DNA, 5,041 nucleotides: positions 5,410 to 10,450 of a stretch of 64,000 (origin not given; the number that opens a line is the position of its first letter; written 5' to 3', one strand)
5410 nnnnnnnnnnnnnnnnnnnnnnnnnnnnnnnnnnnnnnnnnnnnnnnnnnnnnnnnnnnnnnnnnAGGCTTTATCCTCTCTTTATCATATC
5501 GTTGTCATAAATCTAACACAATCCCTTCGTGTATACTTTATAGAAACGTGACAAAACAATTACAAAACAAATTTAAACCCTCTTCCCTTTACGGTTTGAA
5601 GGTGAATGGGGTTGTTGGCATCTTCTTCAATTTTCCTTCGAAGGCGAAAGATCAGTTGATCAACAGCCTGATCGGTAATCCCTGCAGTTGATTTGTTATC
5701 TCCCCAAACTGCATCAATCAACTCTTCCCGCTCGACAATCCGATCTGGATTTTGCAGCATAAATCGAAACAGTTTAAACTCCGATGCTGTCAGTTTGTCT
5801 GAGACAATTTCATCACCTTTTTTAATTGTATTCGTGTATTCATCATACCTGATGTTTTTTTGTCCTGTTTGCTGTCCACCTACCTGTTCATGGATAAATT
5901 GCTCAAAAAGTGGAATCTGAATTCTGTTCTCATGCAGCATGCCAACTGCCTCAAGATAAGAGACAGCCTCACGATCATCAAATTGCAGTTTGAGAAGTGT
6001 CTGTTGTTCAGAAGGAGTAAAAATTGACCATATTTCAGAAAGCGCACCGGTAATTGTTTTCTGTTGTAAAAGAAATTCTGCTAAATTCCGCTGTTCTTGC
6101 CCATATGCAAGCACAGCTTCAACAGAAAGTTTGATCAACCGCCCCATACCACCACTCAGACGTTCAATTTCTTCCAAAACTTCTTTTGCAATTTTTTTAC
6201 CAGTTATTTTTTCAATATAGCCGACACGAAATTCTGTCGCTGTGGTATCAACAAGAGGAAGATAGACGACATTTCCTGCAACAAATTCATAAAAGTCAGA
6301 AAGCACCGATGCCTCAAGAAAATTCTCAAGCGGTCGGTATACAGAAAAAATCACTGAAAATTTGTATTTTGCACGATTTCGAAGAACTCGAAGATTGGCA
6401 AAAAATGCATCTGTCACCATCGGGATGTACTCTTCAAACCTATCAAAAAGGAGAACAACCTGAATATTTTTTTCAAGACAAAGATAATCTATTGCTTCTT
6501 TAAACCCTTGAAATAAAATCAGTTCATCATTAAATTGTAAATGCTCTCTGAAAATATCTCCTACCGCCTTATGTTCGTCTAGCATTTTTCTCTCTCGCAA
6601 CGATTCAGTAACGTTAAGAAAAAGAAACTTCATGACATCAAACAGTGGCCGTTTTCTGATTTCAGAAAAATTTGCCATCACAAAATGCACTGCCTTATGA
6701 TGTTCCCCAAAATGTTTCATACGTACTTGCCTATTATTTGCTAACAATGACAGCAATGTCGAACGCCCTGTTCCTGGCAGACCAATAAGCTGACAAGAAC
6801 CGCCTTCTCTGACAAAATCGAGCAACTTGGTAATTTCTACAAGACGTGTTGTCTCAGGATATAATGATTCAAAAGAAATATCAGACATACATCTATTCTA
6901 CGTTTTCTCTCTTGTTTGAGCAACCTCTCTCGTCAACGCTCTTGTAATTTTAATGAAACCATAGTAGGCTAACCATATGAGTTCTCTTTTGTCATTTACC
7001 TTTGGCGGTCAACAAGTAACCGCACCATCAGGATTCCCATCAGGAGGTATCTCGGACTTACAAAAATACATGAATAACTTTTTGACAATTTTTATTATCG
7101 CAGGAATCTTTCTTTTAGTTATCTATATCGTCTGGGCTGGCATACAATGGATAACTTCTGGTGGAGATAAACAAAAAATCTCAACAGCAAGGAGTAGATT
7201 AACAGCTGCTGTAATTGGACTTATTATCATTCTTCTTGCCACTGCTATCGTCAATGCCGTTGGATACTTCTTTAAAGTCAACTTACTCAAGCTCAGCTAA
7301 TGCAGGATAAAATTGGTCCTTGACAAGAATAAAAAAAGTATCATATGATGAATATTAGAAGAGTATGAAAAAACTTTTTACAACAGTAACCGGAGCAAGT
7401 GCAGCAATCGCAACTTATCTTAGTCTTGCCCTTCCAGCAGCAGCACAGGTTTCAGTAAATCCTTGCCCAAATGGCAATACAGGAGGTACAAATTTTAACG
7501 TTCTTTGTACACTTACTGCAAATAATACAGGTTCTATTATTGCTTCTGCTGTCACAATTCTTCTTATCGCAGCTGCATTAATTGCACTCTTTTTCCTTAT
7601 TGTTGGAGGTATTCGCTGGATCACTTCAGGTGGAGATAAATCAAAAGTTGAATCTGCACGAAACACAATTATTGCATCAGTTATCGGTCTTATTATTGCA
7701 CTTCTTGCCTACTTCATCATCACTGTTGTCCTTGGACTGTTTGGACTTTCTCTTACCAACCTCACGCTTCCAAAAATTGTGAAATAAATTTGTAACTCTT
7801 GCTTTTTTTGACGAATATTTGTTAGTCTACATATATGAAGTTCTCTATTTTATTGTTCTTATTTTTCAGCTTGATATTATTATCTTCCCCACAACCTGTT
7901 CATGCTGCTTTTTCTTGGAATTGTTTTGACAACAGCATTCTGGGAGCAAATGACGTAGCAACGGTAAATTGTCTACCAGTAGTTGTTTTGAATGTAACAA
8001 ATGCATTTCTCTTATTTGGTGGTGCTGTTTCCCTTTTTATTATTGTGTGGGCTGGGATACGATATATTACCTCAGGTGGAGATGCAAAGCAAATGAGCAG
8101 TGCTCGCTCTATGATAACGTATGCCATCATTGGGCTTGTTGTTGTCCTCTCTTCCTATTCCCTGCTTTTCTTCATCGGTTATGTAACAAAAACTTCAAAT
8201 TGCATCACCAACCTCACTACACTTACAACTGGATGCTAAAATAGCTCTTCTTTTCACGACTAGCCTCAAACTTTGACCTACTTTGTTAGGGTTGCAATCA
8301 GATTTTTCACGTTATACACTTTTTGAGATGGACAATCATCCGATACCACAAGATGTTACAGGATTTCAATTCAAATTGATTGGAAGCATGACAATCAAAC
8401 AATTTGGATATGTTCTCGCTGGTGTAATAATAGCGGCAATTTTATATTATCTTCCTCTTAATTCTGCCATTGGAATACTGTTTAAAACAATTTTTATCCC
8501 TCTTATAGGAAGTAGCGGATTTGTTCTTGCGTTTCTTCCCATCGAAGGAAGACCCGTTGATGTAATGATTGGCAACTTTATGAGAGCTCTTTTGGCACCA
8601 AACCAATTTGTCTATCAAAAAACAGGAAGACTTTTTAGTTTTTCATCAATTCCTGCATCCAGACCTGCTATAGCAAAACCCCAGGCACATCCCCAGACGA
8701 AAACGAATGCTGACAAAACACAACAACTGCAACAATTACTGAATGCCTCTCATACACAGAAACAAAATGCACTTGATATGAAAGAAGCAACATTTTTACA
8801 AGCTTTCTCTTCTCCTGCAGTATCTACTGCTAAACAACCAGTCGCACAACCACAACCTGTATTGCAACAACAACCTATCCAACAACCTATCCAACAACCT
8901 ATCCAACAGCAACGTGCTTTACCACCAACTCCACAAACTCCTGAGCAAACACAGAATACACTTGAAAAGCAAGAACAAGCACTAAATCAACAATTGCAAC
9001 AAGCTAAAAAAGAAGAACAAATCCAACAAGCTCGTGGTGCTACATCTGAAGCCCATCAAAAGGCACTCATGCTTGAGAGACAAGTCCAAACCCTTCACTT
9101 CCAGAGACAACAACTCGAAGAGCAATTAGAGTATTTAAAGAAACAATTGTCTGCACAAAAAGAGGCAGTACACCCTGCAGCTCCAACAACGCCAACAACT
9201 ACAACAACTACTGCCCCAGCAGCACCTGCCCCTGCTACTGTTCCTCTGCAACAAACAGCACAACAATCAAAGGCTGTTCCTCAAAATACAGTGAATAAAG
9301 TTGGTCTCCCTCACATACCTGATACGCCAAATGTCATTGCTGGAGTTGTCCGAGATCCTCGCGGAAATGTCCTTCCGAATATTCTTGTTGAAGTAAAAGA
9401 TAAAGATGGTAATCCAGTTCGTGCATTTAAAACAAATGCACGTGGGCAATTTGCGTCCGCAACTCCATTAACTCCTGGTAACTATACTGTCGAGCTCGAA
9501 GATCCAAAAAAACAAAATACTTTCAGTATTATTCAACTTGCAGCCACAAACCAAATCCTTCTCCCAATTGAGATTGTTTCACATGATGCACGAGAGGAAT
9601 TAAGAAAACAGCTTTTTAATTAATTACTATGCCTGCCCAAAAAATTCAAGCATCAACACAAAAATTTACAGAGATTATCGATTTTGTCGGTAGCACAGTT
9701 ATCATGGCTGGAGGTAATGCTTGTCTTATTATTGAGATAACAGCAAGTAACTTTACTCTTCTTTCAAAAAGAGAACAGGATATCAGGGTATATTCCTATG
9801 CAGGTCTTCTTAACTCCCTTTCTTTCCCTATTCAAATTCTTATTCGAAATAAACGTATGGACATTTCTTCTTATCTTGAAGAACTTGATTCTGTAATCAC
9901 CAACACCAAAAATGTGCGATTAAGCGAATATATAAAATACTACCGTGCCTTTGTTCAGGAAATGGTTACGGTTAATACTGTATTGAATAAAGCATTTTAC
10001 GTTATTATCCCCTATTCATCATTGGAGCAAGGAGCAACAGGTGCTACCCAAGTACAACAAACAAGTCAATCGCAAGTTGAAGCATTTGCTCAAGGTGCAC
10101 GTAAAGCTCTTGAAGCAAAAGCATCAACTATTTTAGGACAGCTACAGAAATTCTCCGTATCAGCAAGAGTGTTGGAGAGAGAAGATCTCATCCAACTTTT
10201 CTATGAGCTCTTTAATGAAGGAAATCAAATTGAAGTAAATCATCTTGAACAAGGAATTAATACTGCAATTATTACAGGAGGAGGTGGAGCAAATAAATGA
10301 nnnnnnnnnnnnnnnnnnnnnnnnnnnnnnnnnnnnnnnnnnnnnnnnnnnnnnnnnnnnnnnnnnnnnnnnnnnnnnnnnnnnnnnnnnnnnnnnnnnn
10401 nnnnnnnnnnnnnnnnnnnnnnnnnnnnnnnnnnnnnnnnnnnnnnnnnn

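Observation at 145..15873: Origin-adjacent type IV secretion-like cluster lacking coupling protein and relaxase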

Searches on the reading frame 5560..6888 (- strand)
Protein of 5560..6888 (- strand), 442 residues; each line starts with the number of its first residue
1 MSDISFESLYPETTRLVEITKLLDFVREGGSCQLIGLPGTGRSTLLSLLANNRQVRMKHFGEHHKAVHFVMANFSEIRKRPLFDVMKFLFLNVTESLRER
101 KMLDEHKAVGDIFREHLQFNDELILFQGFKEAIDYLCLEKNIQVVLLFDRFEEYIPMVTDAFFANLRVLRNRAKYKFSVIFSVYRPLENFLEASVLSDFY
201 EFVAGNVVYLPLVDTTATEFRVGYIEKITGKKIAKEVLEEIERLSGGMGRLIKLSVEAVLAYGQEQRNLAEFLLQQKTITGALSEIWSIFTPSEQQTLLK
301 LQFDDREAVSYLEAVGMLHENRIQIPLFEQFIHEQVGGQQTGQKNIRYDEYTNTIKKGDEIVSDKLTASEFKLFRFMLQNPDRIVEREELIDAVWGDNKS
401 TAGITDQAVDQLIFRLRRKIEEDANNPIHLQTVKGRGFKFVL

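Call 4: search_protein_families(library=pfam, proteins=[window:5560-6888:-], max_evalue=0.1)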
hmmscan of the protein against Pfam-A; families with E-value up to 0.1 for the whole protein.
window:5560-6888:- (442 aa): 6 families
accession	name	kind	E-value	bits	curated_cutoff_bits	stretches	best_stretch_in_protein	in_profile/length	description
PF00486.34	Trans_reg_C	-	7.8e-20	71.2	26.2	1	365-440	5-77/77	Transcriptional regulatory protein, C terminal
PF13191.12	AAA_16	-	0.00051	21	32.6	1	18-161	11-151/167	AAA ATPase domain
PF13401.12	AAA_22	-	0.00089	20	27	1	28-183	4-122/130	AAA domain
PF00005.33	ABC_tran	-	0.0022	19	25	0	26-55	8-37/137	ABC transporter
PF00004.35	AAA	-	0.069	14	21.2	0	34-79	3-36/131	ATPase family associated with various cellular activities (AAA)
PF24883.2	NPHP3_N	-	0.07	13.7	24.8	0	33-177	26-157/164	Nephrocystin 3, N-terminal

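Call 42: search_protein_families(library=ncbifam, proteins=[window:5560-6888:-], max_evalue=0.01)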
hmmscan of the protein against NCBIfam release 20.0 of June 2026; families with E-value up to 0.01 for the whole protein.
window:5560-6888:- (442 aa): 33 families (the best 25 are shown)
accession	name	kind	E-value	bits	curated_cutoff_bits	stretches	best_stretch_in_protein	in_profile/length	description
TIGR02154.1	PhoB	equivalog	4.5e-14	52.3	296.2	1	342-440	133-225/226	phosphate regulon transcriptional regulator PhoB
NF045944.1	ResRegRpaBCyano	equivalog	2.2e-13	50.1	330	1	345-440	135-227/229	response regulator transcription factor RpaB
NF040689.1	MtrAB_MtrA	equivalog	1.2e-12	47.7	300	1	345-439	128-217/219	MtrAB system response regulator MtrA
NF010430.0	PRK13856.1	equivalog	9.3e-12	45.2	344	1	364-440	154-227/241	two-component response regulator VirG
NF007546.0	PRK10161.1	equivalog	2.9e-11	43.4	471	1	356-440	147-225/229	phosphate response regulator transcription factor PhoB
NF053854.1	RespRegPhoBBctds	equivalog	5.4e-11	42.3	270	1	344-440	136-224/225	two-component system response regulator PhoB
NF040534.1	resp_reg_YycF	equivalog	1e-10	41.3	340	1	343-438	137-225/231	response regulator YycF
NF007005.1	PRK09468.1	equivalog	2.1e-10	40.5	331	1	348-441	139-232/237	osmolarity response regulator transcription factor OmpR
NF041209.1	resp_regPieR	equivalog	6.9e-10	38.9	450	1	361-440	153-227/231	two component system response regulator PieR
NF041734.1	resp_reg_RppA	equivalog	2.2e-09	37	250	1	351-440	139-227/229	two-component system response regulator RppA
NF008296.0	PRK11083.1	equivalog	4e-09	36.2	273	1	345-439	135-224/228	two-component system response regulator CreB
NF007982.1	PRK10710.1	equivalog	5.9e-09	35.8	380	1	349-440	141-227/235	envelope stress response regulator BaeR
NF007540.1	PRK10153.1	equivalog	9.3e-09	34.6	400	1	373-441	36-101/516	lysine decarboxylation/transport transcriptional activator CadC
NF008378.0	PRK11173.1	equivalog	2e-08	33.9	334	1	363-441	158-233/238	two-component system response regulator ArcA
NF033117.2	vanR_ACDEGLN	exception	3.2e-08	33.4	350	1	365-439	153-224/226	VanR-ABDEGLN family response regulator transcription factor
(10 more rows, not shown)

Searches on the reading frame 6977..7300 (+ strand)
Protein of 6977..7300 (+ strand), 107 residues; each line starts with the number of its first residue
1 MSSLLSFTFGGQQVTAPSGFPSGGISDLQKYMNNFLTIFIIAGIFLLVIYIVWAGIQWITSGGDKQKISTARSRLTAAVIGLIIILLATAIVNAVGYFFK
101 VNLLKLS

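Call 4: search_protein_families(library=pfam, proteins=[window:6977-7300:+], max_evalue=0.1)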
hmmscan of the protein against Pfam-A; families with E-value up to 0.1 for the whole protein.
window:6977-7300:+ (107 aa): 7 families
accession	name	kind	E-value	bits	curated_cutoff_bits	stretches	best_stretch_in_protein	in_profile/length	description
PF18895.5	T4SS_pilin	-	4.4e-11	43.1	26.6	1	30-95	7-71/71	Type IV secretion system pilin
PF04956.18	TrbC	-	7.9e-06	26.4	27.9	1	23-94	33-97/98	TrbC/VIRB2 pilin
PF06687.17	SUR7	-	0.0012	19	29.6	1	16-97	90-165/201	SUR7/PalI family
PF06664.17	WLS-like_TM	-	0.01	15.6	28.3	1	35-98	147-214/247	Wntless-like, transmembrane domain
PF19607.4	DUF6112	-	0.014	15.7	25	1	23-93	11-76/88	Family of unknown function (DUF6112)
PF19297.4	QcrA_N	-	0.028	14.2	27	1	32-94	56-117/222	QcrA subunit N-terminal region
PF04547.17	Anoctamin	-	0.043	13.1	28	1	28-96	116-184/460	Calcium-activated chloride channel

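Call 42: search_protein_families(library=ncbifam, proteins=[window:6977-7300:+], max_evalue=0.01)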
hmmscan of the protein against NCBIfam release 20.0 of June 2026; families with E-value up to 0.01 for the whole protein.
window:6977-7300:+ (107 aa): 1 family
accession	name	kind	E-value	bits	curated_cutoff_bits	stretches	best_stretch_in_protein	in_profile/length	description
NF045849.1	ICE_MMCAP2_0565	equivalog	7.1e-09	35.2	40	1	27-95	8-76/80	Mbov_0395 family pilin-like conjugal transfer protein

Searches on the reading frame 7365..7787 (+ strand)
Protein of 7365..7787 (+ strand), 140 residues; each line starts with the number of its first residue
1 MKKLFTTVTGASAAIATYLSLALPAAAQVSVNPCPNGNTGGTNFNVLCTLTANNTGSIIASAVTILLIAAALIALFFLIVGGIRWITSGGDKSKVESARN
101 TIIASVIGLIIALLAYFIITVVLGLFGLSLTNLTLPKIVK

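Call 4: search_protein_families(library=pfam, proteins=[window:7365-7787:+], max_evalue=0.1)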
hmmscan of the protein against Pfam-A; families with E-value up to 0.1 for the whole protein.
window:7365-7787:+ (140 aa): 2 families
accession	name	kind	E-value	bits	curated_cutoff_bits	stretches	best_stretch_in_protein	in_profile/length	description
PF18895.5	T4SS_pilin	-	1.1e-08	35.4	26.6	1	58-122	8-71/71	Type IV secretion system pilin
PF13197.11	DUF4013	-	0.0083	16.4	26.9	1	8-129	45-165/168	Protein of unknown function (DUF4013)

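Call 70: search_protein_families(library=ncbifam, proteins=[window:7365-7787:+], max_evalue=0.01)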
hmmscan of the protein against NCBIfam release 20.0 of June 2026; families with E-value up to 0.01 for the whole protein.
window:7365-7787:+ (140 aa): 2 families
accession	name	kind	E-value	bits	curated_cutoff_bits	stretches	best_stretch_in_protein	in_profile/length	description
NF045849.1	ICE_MMCAP2_0565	equivalog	7e-06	25.6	40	1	52-124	6-78/80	Mbov_0395 family pilin-like conjugal transfer protein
NF045848.1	MMCAP2_0566_fam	domain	0.0006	19.2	90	1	59-131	54-125/322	MMCAP2_0566 family conjugal transfer protein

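Call 82: search_dna_similar(query=window:7365-7787:+, collection=plasmids, mode=protein, max_evalue=0.001, max_rows=40)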
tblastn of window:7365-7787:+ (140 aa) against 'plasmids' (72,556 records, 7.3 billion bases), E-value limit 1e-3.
No match.

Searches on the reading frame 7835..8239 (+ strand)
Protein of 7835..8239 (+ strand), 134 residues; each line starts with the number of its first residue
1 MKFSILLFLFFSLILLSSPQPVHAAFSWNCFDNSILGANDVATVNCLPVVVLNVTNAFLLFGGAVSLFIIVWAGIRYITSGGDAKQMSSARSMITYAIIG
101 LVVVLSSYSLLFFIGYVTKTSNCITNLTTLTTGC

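Call 4: search_protein_families(library=pfam, proteins=[window:7835-8239:+], max_evalue=0.1)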
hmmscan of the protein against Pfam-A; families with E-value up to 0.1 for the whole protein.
window:7835-8239:+ (134 aa): 2 families
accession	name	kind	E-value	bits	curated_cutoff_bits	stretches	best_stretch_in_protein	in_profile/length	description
PF18895.5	T4SS_pilin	-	3e-09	37.3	26.6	1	50-107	8-64/71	Type IV secretion system pilin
PF05745.16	CRPA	-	0.046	14.2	23.6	1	68-123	40-94/150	Chlamydia 15 kDa cysteine-rich outer membrane protein (CRPA)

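Call 70: search_protein_families(library=ncbifam, proteins=[window:7835-8239:+], max_evalue=0.01)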
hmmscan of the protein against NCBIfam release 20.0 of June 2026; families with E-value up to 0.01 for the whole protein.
window:7835-8239:+ (134 aa): 0 families

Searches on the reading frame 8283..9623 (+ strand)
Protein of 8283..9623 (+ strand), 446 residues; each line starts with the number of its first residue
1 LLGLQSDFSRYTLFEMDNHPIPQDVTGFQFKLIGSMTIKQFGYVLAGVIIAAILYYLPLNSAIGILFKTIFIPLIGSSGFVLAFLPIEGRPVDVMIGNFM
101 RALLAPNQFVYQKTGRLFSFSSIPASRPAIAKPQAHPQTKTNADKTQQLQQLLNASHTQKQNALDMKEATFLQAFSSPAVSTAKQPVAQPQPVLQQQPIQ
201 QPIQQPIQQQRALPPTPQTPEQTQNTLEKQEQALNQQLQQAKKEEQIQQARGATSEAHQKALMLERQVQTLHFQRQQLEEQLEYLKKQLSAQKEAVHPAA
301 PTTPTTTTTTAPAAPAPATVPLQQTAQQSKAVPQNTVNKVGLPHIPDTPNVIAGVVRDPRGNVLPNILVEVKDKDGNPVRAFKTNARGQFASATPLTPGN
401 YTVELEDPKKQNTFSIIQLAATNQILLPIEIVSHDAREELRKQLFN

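Call 4: search_protein_families(library=pfam, proteins=[window:8283-9623:+], max_evalue=0.1)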
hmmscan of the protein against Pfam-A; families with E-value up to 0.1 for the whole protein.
window:8283-9623:+ (446 aa): 3 families
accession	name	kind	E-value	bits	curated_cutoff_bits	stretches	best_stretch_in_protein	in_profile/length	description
PF13620.12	CarboxypepD_reg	-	9.7e-10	39.1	32.3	1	352-420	2-70/82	Carboxypeptidase regulatory-like domain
PF12666.12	PrgI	-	3.5e-07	31.1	27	1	20-111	1-91/91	PrgI family protein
PF17210.9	SdrD_B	-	0.00043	20.9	29.7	1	362-411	22-70/112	SdrD B-like domain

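Call 42: search_protein_families(library=ncbifam, proteins=[window:8283-9623:+], max_evalue=0.01)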
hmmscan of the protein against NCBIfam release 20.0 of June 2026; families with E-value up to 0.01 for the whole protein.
window:8283-9623:+ (446 aa): 1 family
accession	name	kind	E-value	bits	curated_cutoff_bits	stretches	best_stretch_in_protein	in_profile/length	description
NF058648.1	ECF_sub_HI1622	equivalog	0.0013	18.8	100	1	361-406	36-81/180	NikL family nickel/cobalt ECF transporter subunit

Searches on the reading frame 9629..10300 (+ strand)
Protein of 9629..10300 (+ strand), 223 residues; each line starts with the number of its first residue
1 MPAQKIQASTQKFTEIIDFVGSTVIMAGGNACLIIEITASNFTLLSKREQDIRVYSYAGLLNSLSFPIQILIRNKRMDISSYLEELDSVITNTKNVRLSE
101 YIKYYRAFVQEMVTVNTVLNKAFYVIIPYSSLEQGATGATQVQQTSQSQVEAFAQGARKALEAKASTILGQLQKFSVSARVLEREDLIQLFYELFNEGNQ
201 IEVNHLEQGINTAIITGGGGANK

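Call 4: search_protein_families(library=pfam, proteins=[window:9629-10300:+], max_evalue=0.1)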
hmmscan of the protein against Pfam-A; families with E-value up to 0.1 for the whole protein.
window:9629-10300:+ (223 aa): 1 family
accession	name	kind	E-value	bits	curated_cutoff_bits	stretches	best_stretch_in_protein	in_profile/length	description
PF11130.14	TraC_F_IV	-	0.0057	16.2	28.1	1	144-201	126-176/375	TraC protein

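Call 42: search_protein_families(library=ncbifam, proteins=[window:9629-10300:+], max_evalue=0.01)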
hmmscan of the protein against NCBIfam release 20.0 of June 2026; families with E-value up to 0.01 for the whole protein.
window:9629-10300:+ (223 aa): 1 family
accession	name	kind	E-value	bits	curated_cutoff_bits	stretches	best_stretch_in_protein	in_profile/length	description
NF045975.1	VirB4_plasma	equivalog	1.4e-08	32.9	590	1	19-131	113-236/894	Mbov_0397 family ICE element conjugal transfer ATPase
